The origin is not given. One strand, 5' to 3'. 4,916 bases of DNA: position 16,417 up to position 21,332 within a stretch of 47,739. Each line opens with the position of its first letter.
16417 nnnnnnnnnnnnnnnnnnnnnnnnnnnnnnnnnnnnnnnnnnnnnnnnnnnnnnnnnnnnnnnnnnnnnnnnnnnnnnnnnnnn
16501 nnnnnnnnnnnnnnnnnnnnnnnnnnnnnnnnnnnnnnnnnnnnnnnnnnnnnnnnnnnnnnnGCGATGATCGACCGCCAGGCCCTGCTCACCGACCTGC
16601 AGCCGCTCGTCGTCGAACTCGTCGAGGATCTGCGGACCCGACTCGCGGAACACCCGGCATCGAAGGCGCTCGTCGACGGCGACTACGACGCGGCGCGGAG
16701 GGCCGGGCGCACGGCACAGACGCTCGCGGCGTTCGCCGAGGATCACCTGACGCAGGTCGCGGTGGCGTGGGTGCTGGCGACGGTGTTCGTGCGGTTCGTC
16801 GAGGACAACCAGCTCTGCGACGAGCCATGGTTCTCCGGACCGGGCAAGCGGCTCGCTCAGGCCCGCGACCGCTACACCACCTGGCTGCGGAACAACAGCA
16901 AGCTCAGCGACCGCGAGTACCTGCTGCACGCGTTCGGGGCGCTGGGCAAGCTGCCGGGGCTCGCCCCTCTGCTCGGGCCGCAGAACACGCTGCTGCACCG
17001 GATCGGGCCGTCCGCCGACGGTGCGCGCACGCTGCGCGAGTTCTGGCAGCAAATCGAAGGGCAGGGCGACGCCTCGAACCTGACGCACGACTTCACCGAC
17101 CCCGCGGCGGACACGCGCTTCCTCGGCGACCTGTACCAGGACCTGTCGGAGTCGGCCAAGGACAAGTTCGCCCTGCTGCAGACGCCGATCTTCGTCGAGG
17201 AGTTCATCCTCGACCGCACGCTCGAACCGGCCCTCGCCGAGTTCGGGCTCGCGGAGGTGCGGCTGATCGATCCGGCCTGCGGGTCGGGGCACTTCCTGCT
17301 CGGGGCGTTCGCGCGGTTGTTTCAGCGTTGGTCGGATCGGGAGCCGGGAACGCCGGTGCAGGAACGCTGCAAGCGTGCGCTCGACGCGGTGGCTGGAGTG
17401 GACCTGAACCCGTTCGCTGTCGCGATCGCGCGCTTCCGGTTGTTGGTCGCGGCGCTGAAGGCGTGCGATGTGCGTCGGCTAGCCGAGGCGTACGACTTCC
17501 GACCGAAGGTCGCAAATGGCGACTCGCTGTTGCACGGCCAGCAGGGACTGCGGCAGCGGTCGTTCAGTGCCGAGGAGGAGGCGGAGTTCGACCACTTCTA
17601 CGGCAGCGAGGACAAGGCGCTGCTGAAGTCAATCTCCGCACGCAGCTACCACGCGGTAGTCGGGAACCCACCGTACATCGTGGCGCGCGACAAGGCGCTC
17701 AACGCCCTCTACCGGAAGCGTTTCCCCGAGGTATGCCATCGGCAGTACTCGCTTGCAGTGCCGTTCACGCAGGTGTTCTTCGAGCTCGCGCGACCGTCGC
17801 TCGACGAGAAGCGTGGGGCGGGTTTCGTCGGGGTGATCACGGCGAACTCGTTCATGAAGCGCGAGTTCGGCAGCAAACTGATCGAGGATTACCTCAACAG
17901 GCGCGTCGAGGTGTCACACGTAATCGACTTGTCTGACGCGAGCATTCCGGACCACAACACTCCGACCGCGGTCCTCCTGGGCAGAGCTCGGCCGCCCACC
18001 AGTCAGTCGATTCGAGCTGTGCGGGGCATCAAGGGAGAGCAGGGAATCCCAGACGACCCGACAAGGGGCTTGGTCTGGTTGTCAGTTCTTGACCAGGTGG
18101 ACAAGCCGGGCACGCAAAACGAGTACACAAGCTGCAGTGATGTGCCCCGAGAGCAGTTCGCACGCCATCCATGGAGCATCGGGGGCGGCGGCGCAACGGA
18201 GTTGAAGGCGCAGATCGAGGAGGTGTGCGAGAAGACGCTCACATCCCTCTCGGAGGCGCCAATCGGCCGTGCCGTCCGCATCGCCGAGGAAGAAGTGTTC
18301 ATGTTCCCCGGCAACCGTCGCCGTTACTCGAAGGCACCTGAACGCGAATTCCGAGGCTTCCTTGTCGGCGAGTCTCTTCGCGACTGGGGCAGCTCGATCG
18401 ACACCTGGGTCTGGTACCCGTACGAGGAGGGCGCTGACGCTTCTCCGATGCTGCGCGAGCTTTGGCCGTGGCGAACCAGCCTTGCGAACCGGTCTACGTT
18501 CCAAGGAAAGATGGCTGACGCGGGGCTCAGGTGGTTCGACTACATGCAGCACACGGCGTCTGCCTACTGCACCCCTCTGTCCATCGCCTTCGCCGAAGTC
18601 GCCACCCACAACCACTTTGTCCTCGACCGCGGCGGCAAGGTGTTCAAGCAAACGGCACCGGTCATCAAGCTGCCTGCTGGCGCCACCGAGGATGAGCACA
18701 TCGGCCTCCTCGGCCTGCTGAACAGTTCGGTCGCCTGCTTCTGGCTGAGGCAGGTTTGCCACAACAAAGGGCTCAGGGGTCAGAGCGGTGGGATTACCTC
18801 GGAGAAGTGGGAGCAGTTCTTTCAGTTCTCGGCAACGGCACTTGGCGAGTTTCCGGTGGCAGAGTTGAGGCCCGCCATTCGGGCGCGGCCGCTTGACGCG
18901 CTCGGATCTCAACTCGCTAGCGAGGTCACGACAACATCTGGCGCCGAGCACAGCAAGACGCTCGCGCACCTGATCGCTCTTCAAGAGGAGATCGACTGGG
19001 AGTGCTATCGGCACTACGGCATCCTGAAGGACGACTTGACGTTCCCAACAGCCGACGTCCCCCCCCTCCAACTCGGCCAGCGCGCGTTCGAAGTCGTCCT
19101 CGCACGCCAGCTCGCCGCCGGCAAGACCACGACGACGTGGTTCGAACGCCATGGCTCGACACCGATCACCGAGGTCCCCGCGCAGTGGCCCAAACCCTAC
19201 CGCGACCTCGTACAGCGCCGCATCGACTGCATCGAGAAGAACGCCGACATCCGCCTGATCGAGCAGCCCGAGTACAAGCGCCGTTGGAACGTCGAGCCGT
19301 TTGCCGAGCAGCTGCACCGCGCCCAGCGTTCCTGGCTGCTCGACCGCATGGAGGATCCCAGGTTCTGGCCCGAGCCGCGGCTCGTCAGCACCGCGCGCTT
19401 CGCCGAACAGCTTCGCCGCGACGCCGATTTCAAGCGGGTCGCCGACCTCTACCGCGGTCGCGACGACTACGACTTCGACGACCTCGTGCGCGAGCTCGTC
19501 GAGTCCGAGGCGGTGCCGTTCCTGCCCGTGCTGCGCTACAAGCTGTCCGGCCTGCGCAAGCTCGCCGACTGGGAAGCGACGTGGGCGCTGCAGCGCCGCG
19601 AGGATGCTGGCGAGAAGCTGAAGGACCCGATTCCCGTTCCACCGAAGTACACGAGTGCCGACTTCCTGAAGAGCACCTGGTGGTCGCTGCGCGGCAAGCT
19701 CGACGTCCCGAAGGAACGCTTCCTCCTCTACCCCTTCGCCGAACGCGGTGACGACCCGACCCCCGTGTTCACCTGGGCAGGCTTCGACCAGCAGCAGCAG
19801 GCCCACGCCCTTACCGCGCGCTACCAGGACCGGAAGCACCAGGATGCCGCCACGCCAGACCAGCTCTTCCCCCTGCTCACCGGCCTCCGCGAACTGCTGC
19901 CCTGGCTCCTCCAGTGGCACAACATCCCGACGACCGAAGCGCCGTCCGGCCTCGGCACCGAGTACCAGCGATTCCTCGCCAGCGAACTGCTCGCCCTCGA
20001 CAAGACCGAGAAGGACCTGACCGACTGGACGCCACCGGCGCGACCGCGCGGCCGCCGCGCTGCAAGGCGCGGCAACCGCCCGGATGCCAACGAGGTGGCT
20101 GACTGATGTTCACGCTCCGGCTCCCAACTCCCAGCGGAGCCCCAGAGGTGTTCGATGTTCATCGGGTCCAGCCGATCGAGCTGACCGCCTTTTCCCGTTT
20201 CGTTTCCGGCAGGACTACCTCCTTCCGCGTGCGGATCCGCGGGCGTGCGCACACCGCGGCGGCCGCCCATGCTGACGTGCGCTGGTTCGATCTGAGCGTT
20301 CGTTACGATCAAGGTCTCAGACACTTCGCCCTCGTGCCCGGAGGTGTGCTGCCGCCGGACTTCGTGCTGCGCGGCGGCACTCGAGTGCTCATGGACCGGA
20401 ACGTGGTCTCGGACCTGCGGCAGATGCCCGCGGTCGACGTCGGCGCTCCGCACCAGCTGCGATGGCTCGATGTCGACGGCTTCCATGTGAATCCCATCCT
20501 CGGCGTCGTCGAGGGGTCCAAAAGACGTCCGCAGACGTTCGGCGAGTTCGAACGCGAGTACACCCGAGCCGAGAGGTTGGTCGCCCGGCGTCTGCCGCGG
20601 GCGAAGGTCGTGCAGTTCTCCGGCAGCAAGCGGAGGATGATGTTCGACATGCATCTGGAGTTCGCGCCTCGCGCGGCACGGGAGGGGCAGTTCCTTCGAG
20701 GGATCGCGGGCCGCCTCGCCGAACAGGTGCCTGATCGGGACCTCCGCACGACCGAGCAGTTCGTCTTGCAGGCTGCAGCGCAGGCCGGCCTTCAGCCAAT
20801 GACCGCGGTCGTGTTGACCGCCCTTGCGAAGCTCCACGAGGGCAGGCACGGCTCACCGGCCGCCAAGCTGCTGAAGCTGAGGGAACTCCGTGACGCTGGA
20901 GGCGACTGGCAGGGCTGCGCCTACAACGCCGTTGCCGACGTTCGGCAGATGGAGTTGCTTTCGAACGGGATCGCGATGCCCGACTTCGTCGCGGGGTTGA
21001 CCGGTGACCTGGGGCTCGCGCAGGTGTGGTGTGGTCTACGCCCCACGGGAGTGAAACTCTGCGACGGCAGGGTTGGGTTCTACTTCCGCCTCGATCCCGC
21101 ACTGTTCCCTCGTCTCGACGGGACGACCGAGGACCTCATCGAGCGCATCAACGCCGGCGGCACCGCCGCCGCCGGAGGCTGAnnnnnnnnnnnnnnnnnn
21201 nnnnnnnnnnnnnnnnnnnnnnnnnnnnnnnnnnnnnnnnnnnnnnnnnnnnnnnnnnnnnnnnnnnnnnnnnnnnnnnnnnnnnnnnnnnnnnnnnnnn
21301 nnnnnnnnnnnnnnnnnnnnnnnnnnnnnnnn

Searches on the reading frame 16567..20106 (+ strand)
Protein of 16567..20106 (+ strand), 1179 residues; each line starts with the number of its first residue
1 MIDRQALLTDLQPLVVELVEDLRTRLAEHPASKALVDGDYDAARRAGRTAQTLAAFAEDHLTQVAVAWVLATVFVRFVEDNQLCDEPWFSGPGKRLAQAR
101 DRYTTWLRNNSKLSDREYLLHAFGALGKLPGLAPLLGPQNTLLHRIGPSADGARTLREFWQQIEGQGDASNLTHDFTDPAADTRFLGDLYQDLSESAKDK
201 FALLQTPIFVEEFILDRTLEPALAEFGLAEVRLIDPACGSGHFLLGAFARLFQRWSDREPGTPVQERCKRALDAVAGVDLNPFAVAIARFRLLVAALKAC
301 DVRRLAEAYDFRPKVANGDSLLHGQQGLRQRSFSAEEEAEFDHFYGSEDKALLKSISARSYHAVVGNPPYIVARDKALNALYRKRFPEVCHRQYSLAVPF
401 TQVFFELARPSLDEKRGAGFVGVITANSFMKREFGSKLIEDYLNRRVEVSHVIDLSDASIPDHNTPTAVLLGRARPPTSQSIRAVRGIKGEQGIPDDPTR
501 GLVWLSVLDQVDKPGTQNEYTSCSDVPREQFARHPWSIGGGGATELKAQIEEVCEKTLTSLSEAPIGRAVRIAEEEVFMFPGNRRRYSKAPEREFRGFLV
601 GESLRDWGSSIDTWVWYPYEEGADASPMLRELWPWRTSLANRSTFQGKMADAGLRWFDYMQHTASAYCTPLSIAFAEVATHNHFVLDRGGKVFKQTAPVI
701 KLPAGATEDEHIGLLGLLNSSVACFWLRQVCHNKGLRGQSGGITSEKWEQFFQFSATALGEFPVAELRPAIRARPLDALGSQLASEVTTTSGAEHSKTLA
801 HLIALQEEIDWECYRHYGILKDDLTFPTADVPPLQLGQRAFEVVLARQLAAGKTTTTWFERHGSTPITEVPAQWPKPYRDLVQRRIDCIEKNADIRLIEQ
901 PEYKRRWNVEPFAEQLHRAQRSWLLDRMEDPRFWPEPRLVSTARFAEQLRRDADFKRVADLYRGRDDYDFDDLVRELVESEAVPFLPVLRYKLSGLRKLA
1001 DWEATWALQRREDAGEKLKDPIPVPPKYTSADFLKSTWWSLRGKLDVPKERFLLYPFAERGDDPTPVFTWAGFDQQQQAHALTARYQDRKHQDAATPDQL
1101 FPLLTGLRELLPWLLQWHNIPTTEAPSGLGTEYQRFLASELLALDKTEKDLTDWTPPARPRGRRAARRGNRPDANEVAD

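Call 3: search_protein_families(library=pfam, proteins=[window:16567-20106:+], max_evalue=0.01)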
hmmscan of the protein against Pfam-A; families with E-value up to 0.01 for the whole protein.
window:16567-20106:+ (1179 aa): 5 families
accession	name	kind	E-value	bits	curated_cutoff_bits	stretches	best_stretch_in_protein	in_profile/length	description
PF22654.1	DUF7008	-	2e-147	491.5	42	1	803-1164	2-367/368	Domain of unknown function (DUF7008)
PF07669.17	Eco57I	-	2.8e-15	57.3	25.3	1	275-457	3-167/171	Eco57I restriction-modification methylase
PF20473.4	MmeI_Mtase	-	7.3e-09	35.6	27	1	228-376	18-151/259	MmeI, DNA-methyltransferase domain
PF01170.24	UPF0020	-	0.0065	16.6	22.3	0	230-289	29-93/197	RMKL-like, methyltransferase domain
PF02384.22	N6_Mtase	-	0.0069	16.2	20.4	0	232-470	49-228/311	N-6 DNA Methylase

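Call 4: search_protein_families(library=padloc, proteins=[window:16567-20106:+], max_evalue=0.01)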
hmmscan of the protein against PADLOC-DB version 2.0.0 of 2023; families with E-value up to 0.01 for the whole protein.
window:16567-20106:+ (1179 aa): 43 families (the best 25 are shown)
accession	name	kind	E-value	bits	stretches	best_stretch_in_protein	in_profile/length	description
PDLC02529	PglX|PglXI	-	0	1504.5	1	1-1167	1-1187/1189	PglX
PDLC03617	REase_MTase_IIG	-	0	1105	1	7-1164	7-1180/1183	Type IIG restriction enzyme-methyltransferase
PDLC02536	PglX|PglXI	-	5.1e-131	436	2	649-1014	1-375/560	PglX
PDLC03313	MTase_II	-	1.3e-14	51.6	1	208-459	29-236/563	Type II methyltransferase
PDLC03335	MTase_II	-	1.4e-14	51.7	1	189-460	67-289/607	Type II methyltransferase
PDLC03604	REase_MTase_IIG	-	7.4e-13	45.4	1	193-471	349-644/1011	Type IIG restriction enzyme-methyltransferase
PDLC03612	REase_MTase_IIG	-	1e-12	45.1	1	361-464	807-903/1247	Type IIG restriction enzyme-methyltransferase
PDLC03250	MTase_II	-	9.5e-12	42.4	2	274-486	262-461/775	Type II methyltransferase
PDLC03630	REase_MTase_IIG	-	9.9e-12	41.5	1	224-295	400-469/1100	Type IIG restriction enzyme-methyltransferase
PDLC03601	REase_MTase_IIG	-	6.7e-11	38.7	2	359-485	672-790/1110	Type IIG restriction enzyme-methyltransferase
PDLC02521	PglX|PglXI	-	1.2e-10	38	1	228-301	306-377/1174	PglX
PDLC02525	PglX|PglXI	-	8.2e-10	35.9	1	230-298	284-351/607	PglX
PDLC03338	MTase_II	-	8.4e-10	36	1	187-301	114-222/604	Type II methyltransferase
PDLC03348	MTase_II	-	5.4e-08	29.8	1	203-296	222-313/727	Type II methyltransferase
PDLC03629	REase_MTase_IIG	-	8.1e-08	28.5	1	226-438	431-652/1182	Type IIG restriction enzyme-methyltransferase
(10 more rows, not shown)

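Call 5: search_protein_families(library=ncbifam, proteins=[window:16567-20106:+], max_evalue=0.01)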
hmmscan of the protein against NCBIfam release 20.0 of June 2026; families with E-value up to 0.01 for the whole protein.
window:16567-20106:+ (1179 aa): 5 families
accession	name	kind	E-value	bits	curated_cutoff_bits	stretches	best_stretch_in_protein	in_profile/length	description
NF033451.1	BREX_2_MTaseX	equivalog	0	1485.5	400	1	7-1159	2-1183/1185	BREX-2 system adenine-specific DNA-methyltransferase PglX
NF033452.1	BREX_1_MTaseX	exception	3.2e-13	48.5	500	2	227-344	311-426/1210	BREX-1 system adenine-specific DNA-methyltransferase PglX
NF033455.1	BREX_6_MTaseX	exception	1.2e-07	29.7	900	1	227-301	326-405/1319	BREX-6 system adenine-specific DNA-methyltransferase PglX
NF033454.1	BREX_5_MTaseX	exception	1.8e-06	25.8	900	1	229-296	301-368/1404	BREX-5 system adenine-specific DNA-methyltransferase PglX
NF047738.1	antiphage_MADS2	equivalog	0.0097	14.2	720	0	231-300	333-413/654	methylation-associated defense system DNA methyltransferase MAD2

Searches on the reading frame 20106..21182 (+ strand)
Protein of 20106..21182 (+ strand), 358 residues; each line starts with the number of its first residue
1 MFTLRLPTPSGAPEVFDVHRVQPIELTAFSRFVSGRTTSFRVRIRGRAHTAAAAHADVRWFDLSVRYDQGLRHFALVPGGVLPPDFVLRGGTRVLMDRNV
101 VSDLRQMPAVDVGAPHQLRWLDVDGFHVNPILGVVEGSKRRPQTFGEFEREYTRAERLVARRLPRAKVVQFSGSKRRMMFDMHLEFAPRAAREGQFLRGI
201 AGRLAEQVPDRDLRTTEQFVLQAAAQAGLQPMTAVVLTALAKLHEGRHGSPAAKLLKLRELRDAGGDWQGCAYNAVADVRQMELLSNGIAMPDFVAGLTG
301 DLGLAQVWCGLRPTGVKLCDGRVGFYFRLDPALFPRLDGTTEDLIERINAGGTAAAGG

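Call 3: search_protein_families(library=pfam, proteins=[window:20106-21182:+], max_evalue=0.01)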
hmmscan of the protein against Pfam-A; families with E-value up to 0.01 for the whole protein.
window:20106-21182:+ (358 aa): 0 families

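Call 4: search_protein_families(library=padloc, proteins=[window:20106-21182:+], max_evalue=0.01)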
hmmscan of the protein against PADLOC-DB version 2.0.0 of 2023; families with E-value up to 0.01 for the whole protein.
window:20106-21182:+ (358 aa): 0 families

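Call 5: search_protein_families(library=ncbifam, proteins=[window:20106-21182:+], max_evalue=0.01)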
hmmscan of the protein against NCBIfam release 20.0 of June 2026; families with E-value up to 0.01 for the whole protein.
window:20106-21182:+ (358 aa): 0 families

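Call 92: search_protein_families(library=phrogs, proteins=[window:20106-21182:+], max_evalue=0.001)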
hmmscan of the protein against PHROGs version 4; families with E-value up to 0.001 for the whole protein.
window:20106-21182:+ (358 aa): 0 families

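Call 99: search_solved_structures(query=window:20106-21182:+, max_evalue=1)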
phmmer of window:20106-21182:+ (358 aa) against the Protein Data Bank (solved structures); distinct sequences matched with E-value up to 1: 0.
